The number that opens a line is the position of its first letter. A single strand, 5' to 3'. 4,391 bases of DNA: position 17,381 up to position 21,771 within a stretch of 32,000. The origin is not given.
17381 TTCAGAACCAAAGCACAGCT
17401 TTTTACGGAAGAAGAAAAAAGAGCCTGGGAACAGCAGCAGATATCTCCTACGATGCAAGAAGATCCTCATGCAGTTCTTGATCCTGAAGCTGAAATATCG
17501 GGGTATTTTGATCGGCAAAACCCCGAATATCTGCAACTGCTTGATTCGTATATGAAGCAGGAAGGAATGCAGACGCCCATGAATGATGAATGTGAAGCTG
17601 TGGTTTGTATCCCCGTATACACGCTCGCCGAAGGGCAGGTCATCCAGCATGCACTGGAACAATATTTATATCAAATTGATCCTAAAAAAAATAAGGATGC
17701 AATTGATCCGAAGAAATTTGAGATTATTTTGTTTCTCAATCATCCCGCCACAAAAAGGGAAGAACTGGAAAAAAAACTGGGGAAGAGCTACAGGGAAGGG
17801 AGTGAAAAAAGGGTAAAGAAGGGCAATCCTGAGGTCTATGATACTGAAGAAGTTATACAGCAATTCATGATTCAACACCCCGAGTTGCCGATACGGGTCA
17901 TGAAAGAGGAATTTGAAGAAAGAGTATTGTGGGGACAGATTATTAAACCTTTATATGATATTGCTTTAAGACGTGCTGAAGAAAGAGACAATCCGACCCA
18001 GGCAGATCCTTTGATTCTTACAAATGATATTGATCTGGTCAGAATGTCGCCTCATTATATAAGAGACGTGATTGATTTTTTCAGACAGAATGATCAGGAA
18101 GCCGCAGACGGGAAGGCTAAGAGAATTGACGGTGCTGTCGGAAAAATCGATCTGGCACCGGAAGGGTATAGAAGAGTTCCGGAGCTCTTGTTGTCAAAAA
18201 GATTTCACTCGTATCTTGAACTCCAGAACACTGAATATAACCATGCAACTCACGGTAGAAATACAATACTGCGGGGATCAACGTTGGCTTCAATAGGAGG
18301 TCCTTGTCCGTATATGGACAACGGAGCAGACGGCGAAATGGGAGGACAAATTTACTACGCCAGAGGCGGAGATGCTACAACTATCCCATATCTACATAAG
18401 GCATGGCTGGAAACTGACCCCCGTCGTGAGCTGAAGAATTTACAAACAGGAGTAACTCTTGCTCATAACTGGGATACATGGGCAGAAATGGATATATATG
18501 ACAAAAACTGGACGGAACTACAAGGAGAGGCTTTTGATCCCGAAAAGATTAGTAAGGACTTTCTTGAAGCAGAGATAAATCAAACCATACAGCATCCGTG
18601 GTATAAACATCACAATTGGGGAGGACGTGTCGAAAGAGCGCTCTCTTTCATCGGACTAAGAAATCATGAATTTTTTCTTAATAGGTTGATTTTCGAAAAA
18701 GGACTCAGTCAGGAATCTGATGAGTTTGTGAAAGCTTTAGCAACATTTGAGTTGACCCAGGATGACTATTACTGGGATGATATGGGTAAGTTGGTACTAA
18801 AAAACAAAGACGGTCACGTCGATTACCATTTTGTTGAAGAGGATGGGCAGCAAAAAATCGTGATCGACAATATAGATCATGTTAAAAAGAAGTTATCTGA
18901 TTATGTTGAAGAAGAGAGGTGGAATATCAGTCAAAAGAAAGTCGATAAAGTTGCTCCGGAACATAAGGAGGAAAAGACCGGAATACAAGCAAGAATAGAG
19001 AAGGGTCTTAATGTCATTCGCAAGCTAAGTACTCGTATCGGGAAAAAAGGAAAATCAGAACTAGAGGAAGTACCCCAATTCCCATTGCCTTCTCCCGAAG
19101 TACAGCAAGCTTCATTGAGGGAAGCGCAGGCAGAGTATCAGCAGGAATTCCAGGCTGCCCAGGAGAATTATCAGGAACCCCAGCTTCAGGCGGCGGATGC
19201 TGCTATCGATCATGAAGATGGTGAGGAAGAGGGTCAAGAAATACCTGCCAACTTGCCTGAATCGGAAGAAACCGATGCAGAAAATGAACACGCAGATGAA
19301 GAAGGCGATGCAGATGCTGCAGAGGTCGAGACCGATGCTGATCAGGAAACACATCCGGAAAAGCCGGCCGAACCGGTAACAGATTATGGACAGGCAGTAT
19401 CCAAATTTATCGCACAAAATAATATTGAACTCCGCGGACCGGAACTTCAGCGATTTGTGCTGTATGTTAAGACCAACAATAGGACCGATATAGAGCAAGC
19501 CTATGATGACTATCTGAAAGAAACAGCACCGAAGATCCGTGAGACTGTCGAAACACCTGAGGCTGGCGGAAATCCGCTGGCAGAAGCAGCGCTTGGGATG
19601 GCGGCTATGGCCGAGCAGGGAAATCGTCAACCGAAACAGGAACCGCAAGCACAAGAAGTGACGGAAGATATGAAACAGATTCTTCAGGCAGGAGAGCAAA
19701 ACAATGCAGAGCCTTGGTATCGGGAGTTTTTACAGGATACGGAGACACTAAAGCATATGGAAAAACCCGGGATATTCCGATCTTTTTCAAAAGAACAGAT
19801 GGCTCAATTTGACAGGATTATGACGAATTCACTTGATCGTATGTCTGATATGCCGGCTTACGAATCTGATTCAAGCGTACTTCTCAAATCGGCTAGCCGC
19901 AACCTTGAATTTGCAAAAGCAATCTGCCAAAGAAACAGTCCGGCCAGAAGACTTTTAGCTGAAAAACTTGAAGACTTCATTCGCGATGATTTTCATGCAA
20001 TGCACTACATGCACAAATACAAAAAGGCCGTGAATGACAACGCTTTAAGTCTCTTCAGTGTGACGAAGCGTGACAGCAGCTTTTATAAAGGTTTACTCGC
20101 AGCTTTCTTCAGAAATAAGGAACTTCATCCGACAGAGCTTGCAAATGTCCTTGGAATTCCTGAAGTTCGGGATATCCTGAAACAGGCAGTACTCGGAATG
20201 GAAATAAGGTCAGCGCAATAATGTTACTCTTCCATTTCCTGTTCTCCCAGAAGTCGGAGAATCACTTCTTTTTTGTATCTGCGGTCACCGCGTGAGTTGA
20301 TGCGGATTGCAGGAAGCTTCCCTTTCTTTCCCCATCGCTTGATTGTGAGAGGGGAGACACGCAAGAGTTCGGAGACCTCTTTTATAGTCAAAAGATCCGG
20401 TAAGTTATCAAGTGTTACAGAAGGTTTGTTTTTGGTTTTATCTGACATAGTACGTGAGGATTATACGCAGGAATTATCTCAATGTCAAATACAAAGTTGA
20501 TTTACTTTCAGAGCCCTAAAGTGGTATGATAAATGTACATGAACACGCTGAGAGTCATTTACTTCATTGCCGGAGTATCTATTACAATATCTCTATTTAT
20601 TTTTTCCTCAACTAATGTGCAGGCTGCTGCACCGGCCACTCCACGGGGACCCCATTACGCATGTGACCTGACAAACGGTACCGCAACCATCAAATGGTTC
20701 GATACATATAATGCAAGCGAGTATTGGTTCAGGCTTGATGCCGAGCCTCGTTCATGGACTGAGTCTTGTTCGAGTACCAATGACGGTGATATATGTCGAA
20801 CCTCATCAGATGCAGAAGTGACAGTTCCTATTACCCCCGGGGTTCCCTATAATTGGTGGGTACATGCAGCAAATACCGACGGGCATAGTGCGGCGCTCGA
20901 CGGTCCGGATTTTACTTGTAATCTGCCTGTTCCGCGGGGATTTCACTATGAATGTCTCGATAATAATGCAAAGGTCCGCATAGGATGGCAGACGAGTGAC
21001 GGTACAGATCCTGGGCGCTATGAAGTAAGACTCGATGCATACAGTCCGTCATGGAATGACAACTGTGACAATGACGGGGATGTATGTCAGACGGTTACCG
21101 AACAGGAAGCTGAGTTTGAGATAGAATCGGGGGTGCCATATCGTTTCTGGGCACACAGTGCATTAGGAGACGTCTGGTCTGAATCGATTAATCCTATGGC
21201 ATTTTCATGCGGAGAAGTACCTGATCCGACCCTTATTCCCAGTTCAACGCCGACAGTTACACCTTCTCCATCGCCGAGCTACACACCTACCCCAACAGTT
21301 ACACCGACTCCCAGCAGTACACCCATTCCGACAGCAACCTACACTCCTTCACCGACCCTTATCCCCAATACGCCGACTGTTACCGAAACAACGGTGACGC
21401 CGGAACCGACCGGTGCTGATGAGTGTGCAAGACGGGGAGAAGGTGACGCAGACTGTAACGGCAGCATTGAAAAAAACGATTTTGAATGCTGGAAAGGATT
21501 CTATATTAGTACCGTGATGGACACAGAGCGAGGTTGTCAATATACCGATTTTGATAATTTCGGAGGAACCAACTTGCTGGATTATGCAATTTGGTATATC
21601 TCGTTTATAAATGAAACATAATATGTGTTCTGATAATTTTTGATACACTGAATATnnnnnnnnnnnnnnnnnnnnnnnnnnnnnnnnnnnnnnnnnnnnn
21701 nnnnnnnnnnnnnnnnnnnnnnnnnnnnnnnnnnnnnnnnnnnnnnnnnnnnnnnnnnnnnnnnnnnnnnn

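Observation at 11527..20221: Three-gene operon with two giant ORFan proteins (about 1483 aa and 1291 aa) bracketing a small acidic protein: candidate undescribed system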

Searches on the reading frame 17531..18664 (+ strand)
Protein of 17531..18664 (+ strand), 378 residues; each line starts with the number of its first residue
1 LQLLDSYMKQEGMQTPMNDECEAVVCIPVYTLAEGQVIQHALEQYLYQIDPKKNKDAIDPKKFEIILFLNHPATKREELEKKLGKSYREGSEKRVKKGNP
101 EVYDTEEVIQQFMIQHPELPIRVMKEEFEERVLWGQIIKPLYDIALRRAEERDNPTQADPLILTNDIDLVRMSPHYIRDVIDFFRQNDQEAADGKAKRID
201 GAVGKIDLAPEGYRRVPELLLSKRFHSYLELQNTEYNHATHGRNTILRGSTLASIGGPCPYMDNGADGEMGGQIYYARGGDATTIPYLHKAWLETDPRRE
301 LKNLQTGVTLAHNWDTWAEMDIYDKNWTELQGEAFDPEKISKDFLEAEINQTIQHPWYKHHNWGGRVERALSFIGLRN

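Call 41: search_solved_structures(query=A3, max_evalue=1, show_alignments=2)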
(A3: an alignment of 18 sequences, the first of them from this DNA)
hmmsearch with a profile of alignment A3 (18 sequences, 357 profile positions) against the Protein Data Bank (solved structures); distinct sequences matched with E-value up to 1: 0.

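Call 42: search_protein_families(library=pfam, alignment_id=A3, max_evalue=0.1)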
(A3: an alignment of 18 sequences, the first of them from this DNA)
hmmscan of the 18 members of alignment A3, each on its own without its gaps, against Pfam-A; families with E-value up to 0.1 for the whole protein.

A. member 1, seq(378 aa): 0 families

B. families by the number of members that match (of 18 scanned): 10 families
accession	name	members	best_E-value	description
PF00535.33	Glycos_transf_2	6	1e-06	Glycosyl transferase family 2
PF13641.12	Glyco_tranf_2_3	3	7.3e-07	Glycosyltransferase like family 2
PF13632.12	Glyco_trans_2_3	3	3.4e-05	Glycosyl transferase family group 2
PF13506.12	Glyco_transf_21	2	0.023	Glycosyl transferase family 21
PF22964.2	ZER1-like_2nd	1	0.0033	Protein zer-1 homolog-like, C-terminal domain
PF10111.15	Glyco_tranf_2_2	1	0.011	Glycosyltransferase like family 2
PF15914.10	FAM193_C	1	0.013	FAM193 family C-terminal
PF16417.11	CNOT1_TTP_bind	1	0.017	CCR4-NOT transcription complex subunit 1 TTP binding domain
PF10579.15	Rapsyn_N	1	0.033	Rapsyn N-terminal myristoylation and linker region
PF17269.7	DUF5335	1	0.06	Family of unknown function (DUF5335)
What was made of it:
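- On GT-A fold / GT2-like glycosyltransferase: Of 18 diverse homologous cores, 6 hit PF00535, 3 PF13641 and 3 PF13632 (call 42).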

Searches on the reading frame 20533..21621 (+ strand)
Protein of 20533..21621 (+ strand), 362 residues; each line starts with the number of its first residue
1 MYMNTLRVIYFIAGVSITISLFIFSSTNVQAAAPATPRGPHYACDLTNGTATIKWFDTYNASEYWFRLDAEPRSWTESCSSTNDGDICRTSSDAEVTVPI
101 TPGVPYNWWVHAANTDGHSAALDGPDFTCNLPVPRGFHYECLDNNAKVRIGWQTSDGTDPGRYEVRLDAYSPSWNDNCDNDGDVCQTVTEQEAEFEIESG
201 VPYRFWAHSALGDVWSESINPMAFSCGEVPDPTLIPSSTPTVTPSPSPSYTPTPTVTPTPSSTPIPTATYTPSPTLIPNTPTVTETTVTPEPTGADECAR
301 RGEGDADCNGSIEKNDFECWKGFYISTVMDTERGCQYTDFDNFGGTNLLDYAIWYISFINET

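Call 5: search_protein_families(library=pfam, proteins=[window:20533-21621:+], max_evalue=0.1)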
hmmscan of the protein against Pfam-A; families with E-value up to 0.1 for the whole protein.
window:20533-21621:+ (362 aa): 0 families

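Call 7: search_protein_families(library=ncbifam, proteins=[window:20533-21621:+], max_evalue=0.1)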
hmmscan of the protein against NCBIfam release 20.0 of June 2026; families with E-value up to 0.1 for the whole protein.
window:20533-21621:+ (362 aa): 0 families

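Call 8: search_protein_families(library=phrogs, proteins=[window:20533-21621:+], max_evalue=0.1)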
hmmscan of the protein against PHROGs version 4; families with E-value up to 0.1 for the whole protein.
window:20533-21621:+ (362 aa): 1 family
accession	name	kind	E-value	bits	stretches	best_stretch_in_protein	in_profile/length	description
phrog_15511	-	unknown function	1.2e-05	25.6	1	226-290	210-274/511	-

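Call 57: search_protein_families(library=pfam, proteins=[window:20533-21621:+], max_evalue=0.05)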
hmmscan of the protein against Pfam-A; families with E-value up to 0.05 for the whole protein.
window:20533-21621:+ (362 aa): 0 families
